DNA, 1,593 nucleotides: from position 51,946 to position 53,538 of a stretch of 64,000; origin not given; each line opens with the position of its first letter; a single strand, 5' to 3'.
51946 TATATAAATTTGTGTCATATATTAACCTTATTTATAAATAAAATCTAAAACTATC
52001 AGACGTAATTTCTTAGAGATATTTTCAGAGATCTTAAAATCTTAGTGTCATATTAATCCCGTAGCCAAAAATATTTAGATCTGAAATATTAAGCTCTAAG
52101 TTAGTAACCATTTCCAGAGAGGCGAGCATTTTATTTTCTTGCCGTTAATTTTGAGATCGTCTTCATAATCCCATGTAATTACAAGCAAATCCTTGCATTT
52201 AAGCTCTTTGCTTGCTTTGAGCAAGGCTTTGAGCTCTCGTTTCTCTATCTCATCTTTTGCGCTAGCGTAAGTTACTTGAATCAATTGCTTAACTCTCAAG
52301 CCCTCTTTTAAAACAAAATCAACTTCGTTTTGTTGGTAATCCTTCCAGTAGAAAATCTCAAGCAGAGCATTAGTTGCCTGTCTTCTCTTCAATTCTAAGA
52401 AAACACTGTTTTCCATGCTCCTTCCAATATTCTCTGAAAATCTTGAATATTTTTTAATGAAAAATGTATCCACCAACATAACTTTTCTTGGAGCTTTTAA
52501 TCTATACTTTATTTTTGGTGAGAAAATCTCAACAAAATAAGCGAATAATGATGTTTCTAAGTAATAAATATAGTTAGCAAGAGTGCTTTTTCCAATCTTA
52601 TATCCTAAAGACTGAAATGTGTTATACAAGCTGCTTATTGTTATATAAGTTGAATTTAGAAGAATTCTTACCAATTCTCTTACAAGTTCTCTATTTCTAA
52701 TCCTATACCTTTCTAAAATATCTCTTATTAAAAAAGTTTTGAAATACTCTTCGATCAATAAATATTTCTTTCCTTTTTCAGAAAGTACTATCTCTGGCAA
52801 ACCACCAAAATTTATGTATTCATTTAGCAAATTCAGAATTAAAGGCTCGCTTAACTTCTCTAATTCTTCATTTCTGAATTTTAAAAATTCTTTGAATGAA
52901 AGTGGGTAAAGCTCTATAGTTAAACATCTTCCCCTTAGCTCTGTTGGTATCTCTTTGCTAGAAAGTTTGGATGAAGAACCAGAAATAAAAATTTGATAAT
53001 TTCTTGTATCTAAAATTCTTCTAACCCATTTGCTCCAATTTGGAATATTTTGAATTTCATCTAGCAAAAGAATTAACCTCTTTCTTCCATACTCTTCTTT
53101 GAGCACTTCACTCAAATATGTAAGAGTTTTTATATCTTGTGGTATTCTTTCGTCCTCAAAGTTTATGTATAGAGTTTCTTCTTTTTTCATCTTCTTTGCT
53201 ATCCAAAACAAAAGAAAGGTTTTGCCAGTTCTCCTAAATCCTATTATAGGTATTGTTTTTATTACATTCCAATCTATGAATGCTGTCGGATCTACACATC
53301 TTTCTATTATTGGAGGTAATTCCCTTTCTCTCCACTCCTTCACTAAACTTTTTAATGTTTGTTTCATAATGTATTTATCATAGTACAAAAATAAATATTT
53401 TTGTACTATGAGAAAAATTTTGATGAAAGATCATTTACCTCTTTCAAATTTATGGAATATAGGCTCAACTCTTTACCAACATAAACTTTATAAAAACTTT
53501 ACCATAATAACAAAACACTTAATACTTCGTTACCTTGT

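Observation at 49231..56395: Five tandem AAA+/DUF4143-type ATPase paralogs plus a remnant of a sixth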

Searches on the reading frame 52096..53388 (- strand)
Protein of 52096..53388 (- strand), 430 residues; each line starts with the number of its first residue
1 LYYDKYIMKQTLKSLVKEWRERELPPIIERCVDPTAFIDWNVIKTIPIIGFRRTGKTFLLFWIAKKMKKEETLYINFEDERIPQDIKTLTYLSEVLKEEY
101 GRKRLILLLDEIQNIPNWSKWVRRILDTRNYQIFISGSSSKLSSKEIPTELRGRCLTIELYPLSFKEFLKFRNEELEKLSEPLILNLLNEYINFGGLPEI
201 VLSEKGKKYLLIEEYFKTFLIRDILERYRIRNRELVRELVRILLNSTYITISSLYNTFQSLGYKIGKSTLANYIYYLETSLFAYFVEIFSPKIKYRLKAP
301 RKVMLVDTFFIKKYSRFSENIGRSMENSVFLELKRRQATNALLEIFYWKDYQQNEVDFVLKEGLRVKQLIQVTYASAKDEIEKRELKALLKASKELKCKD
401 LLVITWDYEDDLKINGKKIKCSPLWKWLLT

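Call 3: search_protein_families(library=pfam, proteins=[window:52096-53388:-], max_evalue=0.01)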
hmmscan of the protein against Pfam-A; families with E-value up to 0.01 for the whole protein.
window:52096-53388:- (430 aa): 3 families
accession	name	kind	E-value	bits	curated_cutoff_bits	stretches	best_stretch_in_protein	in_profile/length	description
PF13173.12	AAA_14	-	3.8e-35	121.2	27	1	46-169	5-129/129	AAA domain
PF13635.12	DUF4143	-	2.2e-15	57.2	28.1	1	222-372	2-157/160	Domain of unknown function (DUF4143)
PF13401.12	AAA_22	-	0.00028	21.6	27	0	94-139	77-124/130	AAA domain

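Call 4: search_protein_families(library=padloc, proteins=[window:52096-53388:-], max_evalue=0.01)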
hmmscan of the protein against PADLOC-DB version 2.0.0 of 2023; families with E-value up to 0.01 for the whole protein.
window:52096-53388:- (430 aa): 7 families
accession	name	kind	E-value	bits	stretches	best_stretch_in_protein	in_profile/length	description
PDLC04787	PDC-S01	-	9.7e-99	329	1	36-429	22-407/412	-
PDLC04789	PDC-S01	-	1.9e-41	140.4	1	42-367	16-334/375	-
PDLC04790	PDC-S01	-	5.9e-32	108.9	1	30-395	14-388/422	-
PDLC04791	PDC-S01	-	4.8e-27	92.6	1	48-394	24-368/395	-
PDLC04786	PDC-S01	-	1.2e-22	78.3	2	45-202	22-201/439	-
PDLC04792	PDC-S01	-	1.1e-15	55.2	2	44-174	20-157/452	-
PDLC04788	PDC-S01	-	1.6e-14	51.7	1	48-361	24-370/448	-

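Call 5: search_protein_families(library=ncbifam, proteins=[window:52096-53388:-], max_evalue=0.01)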
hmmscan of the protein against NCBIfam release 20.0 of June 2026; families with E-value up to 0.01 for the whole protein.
window:52096-53388:- (430 aa): 1 family
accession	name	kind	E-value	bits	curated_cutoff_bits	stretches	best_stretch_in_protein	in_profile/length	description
NF003229.0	PRK04195.1-5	equivalog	0.0098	14.6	280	0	47-116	48-116/413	replication factor C large subunit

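Call 15: find_homologous_proteins(query=window:52096-53367:-)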
Query window:52096-53367:- (423 aa): 5372 proteins with E <= 0.001 among 8000 candidates; the best 120 are listed.
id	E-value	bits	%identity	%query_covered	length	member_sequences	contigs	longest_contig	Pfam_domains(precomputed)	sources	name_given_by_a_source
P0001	1.7e-272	922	100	100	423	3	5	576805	PF13173.13,PF13635.13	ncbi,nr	ncbi:MAG: ATP-binding protein [Candidatus Aenigmarchaeota archaeon]|nr:ATP-binding protein [Candidat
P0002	4.5e-199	680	72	100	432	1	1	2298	PF13173.13,PF13635.13,PF13401.13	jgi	jgi:predicted AAA+ superfamily ATPase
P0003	5.3e-199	680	72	100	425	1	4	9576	PF13173.13,PF13635.13,PF13401.13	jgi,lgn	jgi:predicted AAA+ superfamily ATPase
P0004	8.3e-199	679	72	100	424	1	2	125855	PF13173.13,PF13635.13,PF13401.13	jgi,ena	-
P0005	2.1e-198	678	72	100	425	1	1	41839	PF13173.13,PF13635.13,PF13401.13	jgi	-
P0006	2.3e-198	678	71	100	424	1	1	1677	PF13173.13,PF13635.13,PF13401.13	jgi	jgi:predicted AAA+ superfamily ATPase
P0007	5.5e-197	673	71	96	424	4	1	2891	PF13173.13,PF13635.13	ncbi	ncbi:MAG: ATP-binding protein [Candidatus Aenigmatarchaeota archaeon]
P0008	1.2e-196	672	72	100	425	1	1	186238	PF13173.13,PF13635.13,PF13401.13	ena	-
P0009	4.5e-195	667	70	100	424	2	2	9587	PF13173.13,PF13635.13,PF13401.13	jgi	-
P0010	8.5e-193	659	69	100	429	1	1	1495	PF13173.13,PF13635.13,PF13401.13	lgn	-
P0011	2.5e-188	645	67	100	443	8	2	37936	PF13173.13,PF13635.13,PF13401.13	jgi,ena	-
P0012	1.2e-183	629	65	100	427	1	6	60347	PF13173.13,PF13635.13,PF13401.13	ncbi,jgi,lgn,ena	ncbi:MAG: ATP-binding protein [Thermoproteota archaeon]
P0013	3.6e-182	624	64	100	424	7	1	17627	PF13173.13,PF13635.13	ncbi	ncbi:MAG: ATP-binding protein [Thermoproteota archaeon]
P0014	1.0e-179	616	68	100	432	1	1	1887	PF13173.13,PF13635.13,PF13401.13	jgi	-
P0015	1.8e-179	615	65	100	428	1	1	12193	PF13173.13,PF13635.13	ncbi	ncbi:MAG: ATP-binding protein [Thermoproteota archaeon]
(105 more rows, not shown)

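Call 19: find_encoding_contigs(protein=P0008, flank=10000, max_places=3)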
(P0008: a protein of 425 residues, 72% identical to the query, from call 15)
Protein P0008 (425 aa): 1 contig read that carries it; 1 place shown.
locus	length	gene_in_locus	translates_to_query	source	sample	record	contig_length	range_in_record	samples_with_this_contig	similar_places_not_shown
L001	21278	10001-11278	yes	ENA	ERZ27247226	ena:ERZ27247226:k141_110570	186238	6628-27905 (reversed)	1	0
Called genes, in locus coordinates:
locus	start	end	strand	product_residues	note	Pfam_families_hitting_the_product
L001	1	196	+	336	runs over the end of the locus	PF14520:HHH_5, PF00154:RecA_N, PF13481:AAA_25, PF06745:ATPase, PF08423:Rad51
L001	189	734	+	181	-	-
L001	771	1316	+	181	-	-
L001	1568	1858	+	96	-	-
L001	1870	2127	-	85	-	-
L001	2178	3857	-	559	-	PF03485:Arg_tRNA_synt_N (faint), PF00750:tRNA-synt_1d, PF05746:DALR_1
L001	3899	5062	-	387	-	PF01926:MMR_HSR1, PF02421:FeoB_N (faint), PF08438:YGR210-like_G4, PF02824:TGS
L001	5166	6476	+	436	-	PF07690:MFS_1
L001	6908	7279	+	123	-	-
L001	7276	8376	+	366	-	-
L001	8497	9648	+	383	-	-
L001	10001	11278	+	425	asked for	PF13173:AAA_14, PF13401:AAA_22 (faint), PF13635:DUF4143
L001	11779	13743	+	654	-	PF13249:SQHop_cyclase_N (faint)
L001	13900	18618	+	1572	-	-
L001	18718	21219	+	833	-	PF19077:Big_13 (faint)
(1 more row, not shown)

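Call 20: find_encoding_contigs(protein=P0004, flank=10000, max_places=3)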
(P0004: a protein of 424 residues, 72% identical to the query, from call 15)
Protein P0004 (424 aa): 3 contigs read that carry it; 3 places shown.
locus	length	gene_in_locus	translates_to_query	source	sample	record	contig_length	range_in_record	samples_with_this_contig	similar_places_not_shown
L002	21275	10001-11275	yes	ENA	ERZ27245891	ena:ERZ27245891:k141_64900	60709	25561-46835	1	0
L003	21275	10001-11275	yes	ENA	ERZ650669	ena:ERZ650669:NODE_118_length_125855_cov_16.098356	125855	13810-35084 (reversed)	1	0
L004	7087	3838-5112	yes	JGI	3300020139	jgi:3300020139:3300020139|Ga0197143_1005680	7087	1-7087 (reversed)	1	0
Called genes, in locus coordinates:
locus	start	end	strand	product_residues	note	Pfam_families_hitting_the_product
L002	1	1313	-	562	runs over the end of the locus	PF00750:tRNA-synt_1d, PF05746:DALR_1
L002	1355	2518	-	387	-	PF01926:MMR_HSR1, PF02421:FeoB_N (faint), PF08438:YGR210-like_G4, PF02824:TGS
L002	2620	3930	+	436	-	PF07690:MFS_1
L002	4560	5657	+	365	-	-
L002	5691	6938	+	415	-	-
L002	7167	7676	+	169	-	PF05168:HEPN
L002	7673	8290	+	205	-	PF13412:HTH_24 (weak), PF01909:NTP_transf_2, PF18765:Polbeta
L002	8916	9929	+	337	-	PF13173:AAA_14, PF13635:DUF4143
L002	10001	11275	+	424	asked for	PF13173:AAA_14, PF13401:AAA_22 (faint), PF13635:DUF4143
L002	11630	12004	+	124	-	PF01909:NTP_transf_2, PF18765:Polbeta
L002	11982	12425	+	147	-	PF01934:HepT-like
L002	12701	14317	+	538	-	PF13088:BNR_2 (weak)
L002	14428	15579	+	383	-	PF01950:FBPase_3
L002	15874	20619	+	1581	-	-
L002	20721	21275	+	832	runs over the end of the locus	-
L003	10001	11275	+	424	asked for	PF13173:AAA_14, PF13401:AAA_22 (faint), PF13635:DUF4143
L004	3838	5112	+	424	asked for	PF13173:AAA_14, PF13401:AAA_22 (faint), PF13635:DUF4143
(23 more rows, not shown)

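Call 21: find_encoding_contigs(protein=P0001, flank=10000, max_places=5)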
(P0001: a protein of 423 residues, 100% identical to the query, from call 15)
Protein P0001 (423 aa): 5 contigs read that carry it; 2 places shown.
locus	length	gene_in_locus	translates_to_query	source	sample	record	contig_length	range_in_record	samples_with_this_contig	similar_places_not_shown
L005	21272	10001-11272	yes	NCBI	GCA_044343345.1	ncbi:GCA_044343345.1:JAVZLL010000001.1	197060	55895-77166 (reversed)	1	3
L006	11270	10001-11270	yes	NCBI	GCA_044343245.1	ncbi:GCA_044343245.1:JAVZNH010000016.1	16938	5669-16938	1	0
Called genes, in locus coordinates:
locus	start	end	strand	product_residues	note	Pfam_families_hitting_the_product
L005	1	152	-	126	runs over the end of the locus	-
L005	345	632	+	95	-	-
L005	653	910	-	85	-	PF05239:PRC (weak)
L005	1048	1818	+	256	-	PF13599:Pentapeptide_4 (faint), PF00805:Pentapeptide (faint)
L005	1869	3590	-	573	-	PF03485:Arg_tRNA_synt_N (weak), PF00750:tRNA-synt_1d, PF05746:DALR_1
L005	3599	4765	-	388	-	PF01926:MMR_HSR1, PF02421:FeoB_N (faint), PF08438:YGR210-like_G4, PF02824:TGS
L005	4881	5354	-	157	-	-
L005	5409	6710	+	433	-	PF07690:MFS_1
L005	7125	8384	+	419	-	PF13173:AAA_14, PF13635:DUF4143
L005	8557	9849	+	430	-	PF13173:AAA_14, PF13635:DUF4143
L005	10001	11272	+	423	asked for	PF13173:AAA_14, PF13635:DUF4143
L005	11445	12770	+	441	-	PF01637:ATPase_2 (faint), PF13173:AAA_14, PF13635:DUF4143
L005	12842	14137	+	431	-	PF13173:AAA_14, PF13635:DUF4143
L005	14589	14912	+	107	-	-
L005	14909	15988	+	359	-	-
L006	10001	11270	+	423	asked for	PF13173:AAA_14, PF13635:DUF4143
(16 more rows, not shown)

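Call 25: find_related_loci(query=A1, collection=genome_contigs, flank=10000)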
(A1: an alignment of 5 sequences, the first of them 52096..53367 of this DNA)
Query A1 (423 aa) in genome_contigs; peptide patterns used: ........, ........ (x = any residue, [..] = any of these).
351 stretches matched a pattern; 304 encode a relative of the query (tblastn E <= 1e-3); the best 80 are kept; 76 distinct loci.
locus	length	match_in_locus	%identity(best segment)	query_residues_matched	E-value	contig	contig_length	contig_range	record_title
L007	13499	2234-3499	71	1-422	0e+0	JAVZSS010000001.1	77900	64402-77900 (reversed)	MAG: Candidatus Aenigmatarchaeota archaeon isolate DRTY-8_201705_bins_23 DRTY-8_201705_bins_23_scaffold_1, whole genome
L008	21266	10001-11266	70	1-422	0e+0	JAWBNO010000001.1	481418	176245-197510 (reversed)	MAG: Candidatus Aenigmatarchaeota archaeon isolate GXS_202101_bins_79 GXS_202101_bins_79_scaffold_1, whole genome shotgu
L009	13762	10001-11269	70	1-423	0e+0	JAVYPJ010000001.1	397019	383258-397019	MAG: Candidatus Aenigmatarchaeota archaeon isolate DRTY-1_201808_bins_47 DRTY-1_201808_bins_47_scaffold_1, whole genome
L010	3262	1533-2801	70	1-422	0e+0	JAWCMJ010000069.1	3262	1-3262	MAG: Candidatus Aenigmatarchaeota archaeon isolate JZ-2_201705_bins_275 JZ-2_201705_bins_275_scaffold_69, whole genome s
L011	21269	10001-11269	64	1-423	0e+0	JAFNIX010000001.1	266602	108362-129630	MAG: Candidatus Brockarchaeota archaeon isolate DRTY-6.bins.80 NODE_1_length_266602_cov_8.95875, whole genome shotgun se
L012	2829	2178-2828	98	1-217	2e-142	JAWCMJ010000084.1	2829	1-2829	MAG: Candidatus Aenigmatarchaeota archaeon isolate JZ-2_201705_bins_275 JZ-2_201705_bins_275_scaffold_84, whole genome s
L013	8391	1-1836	51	1-423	2e-133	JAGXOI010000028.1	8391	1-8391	Candidatus Aenigmarchaeota archaeon LH_S4 NODE_28_length_8391_cov_11.235725, whole genome shotgun sequence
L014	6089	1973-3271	48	1-422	2e-127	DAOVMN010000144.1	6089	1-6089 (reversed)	MAG TPA_asm: Thermoplasmata archaeon isolate CSMAG_1472 CSMAG_1472_k141_1270111_length_6089_cov_25.0000, whole genome sh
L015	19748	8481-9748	64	1-423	3e-119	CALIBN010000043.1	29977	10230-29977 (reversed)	MAG: uncultured archaeon isolate S1_Bin_MAXBIN__053_sub_1 genome assembly, contig: c_000000200418, whole genome shotgun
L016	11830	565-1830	46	1-422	5e-107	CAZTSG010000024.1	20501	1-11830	MAG TPA_asm: uncultured Nitrososphaerota archaeon isolate SRP104967_co1_30 genome assembly, contig: NODE_877_length_2050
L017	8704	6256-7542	44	2-420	2e-105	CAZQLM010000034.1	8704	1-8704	MAG TPA_asm: uncultured archaeon isolate binchicken_co409_132 genome assembly, contig: NODE_1198_length_8704_cov_12.0866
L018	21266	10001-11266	46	5-422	3e-105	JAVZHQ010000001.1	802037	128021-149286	MAG: Candidatus Aenigmatarchaeota archaeon isolate DRTY-6_201808_bins_93 DRTY-6_201808_bins_93_scaffold_1, whole genome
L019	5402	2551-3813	43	1-422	2e-105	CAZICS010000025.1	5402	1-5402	MAG TPA_asm: uncultured archaeon isolate binchicken_co6_512 genome assembly, contig: NODE_20311_length_5402_cov_17.92911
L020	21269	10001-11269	45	1-423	5e-105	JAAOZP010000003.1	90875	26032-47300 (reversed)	MAG: Thaumarchaeota archaeon isolate SJ3.Bin56 k141_17614, whole genome shotgun sequence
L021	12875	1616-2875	45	3-423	4e-105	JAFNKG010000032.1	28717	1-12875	MAG: Methanophagales archaeon isolate CR_Bin_179 NODE_45_length_28717_cov_30.385475, whole genome shotgun sequence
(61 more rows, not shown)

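Call 41: search_solved_structures(query=A2, max_evalue=0.01, show_alignments=1)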
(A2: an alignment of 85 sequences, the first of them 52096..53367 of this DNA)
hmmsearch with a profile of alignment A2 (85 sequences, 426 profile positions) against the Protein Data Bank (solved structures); distinct sequences matched with E-value up to 0.01: 0.

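Call 45: predict_structure(alignment_id=A2)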
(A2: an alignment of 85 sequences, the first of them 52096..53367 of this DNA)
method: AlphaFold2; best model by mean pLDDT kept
length: 423 residues; sequences in the alignment: 85
mean_pLDDT: 94.0   pTM: 0.92
mean pLDDT of the five models: 94.0, 93.5, 93.3, 92.8, 92.1
residues with pLDDT >= 90: 387; 70-90: 29; 50-70: 7; < 50: 0
segments of 3 or more residues with pLDDT < 50: none
pLDDT, mean of each block of 10 residues (from residue 1): 96 95 93 94 94 97 96 93 96 94 94 94 92 74 92 97 96 97 97 95 95 92 91 93 96 94 95 96 93 96 87 85 97 95 95 96 96 92 97 98 95 98 96
secondary structure, 60 per line:
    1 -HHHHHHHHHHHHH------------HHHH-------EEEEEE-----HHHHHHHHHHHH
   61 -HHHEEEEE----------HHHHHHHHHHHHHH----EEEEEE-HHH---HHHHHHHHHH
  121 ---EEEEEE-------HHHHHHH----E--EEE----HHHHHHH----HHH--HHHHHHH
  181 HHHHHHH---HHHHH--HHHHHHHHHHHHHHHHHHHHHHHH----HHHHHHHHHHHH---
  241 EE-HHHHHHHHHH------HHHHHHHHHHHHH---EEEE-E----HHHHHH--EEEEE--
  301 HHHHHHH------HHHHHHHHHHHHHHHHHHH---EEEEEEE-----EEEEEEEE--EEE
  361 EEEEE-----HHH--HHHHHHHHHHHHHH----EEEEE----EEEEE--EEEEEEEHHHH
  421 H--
elements in order: H2-14 H27-30 E38-43 H49-60 E65-69 H80-93 E98-103 H111-120 E124-129 H137-143 E151-153 H158-164 H174-187 H191-195 H198-221 H226-237 H244-253 H260-272 E276-279 H286-291 E294-298 H301-307 H314-332 E336-342 E348-355 E358-365 H376-389 E394-398 E403-407 E410-416 H417-421

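Call 47: fold_search(model_id=the predicted structure, library=pdb)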
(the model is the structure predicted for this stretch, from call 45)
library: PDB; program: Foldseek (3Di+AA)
matches with E <= 10: 1818; with E <= 0.001: 500
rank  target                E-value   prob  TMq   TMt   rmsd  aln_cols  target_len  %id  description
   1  2fna_A                1.7e-08  1.00  0.41  0.48  10.1       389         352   16  Crystal structure of an archaeal aaa+ atpase (sso1545) from sulfolobus solfataricus p2 at 2.00 A resolution (released 2006-02-07)
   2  2v1u_A                1.2e-07  1.00  0.31  0.33  10.6       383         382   14  STRUCTURE OF THE AEROPYRUM PERNIX ORC1 PROTEIN IN COMPLEX WITH DNA (released 2007-09-18)
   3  7xx2_A                4.9e-07  1.00  0.41  0.23  13.6       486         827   13  Cryo-EM structure of Sr35 resistosome induced by AvrSr35 R381A (released 2022-11-02)
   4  2qby_B                6.1e-07  1.00  0.26  0.30  13.8       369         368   13  Crystal structure of a heterodimer of Cdc6/Orc1 initiators bound to origin DNA (from S. solfataricus) (released 2007-09-11)
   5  9qlv_A                1.1e-06  1.00  0.41  0.24  15.0       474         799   10  Cryo-EM structure of Arabidopsis TIR-NLR WRR4A tetramer in complex with effector CCG40 (released 2026-04-08)
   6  8dr1_C                1.9e-06  1.00  0.30  0.36  13.4       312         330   15  Consensus closed state of RFC:PCNA bound to a 3' ss/dsDNA junction (DNA2) (released 2022-08-17)
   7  8fs3_C                2.1e-06  1.00  0.29  0.36  14.1       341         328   13  Structure of S. cerevisiae Rad24-RFC loading the 9-1-1 clamp onto a 10-nt gapped DNA in step 1 (open 9-1-1 and shoulde (released 2023-06-14)
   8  8dr0_C                2.3e-06  1.00  0.28  0.35  14.1       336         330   15  Closed state of RFC:PCNA bound to a 3' ss/dsDNA junction (released 2022-08-24)
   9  8dgf_B                2.5e-06  1.00  0.38  0.14   9.6       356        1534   11  Avs4 bound to phage PhiV-1 portal (released 2022-08-03)
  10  8dr4_C                2.5e-06  1.00  0.27  0.33  15.4       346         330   13  Open state of RFC:PCNA bound to a 3' ss/dsDNA junction (DNA2) without NTD (released 2022-08-17)
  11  7tib_C                3.6e-06  1.00  0.29  0.36  14.0       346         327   15  Structure of the yeast clamp loader (Replication Factor C RFC) bound to the open sliding clamp (Proliferating Cell Nuc (released 2022-02-16)
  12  7tjh_I                4.8e-06  1.00  0.30  0.33  15.1       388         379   12  S. cerevisiae ORC bound to 84 bp ARS1 DNA and Cdc6 (state 1) with flexible Orc6 N-terminal domain (released 2022-10-05)
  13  9peo_C                6.7e-06  1.00  0.28  0.35  14.6       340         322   16  Structure of the S. cerevisiae clamp loader Replication Factor C (RFC) with mixed nucleotide occupancy (released 2025-11-12)
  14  8uii_C                7.1e-06  1.00  0.28  0.35  11.8       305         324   17  Cryo-EM map of human clamp-clamp loader ATAD5-RFC-closed PCNA complex in intermediate state 1 (released 2024-05-29)
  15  7zbh_B                7.5e-06  1.00  0.28  0.31  17.9       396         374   15  ATP-dependent zinc metalloprotease FtsH (BB0789) from Borrelia burgdorferi (released 2023-04-05)
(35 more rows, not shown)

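Call 54: find_related_loci(query=A1, collection=viral_contigs, flank=5000)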
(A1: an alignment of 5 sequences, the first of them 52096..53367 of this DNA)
Query A1 (423 aa) in viral_contigs; peptide patterns used: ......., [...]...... (x = any residue, [..] = any of these).
450 stretches matched a pattern, but none encodes a relative of the query by tblastn (E <= 1e-3).
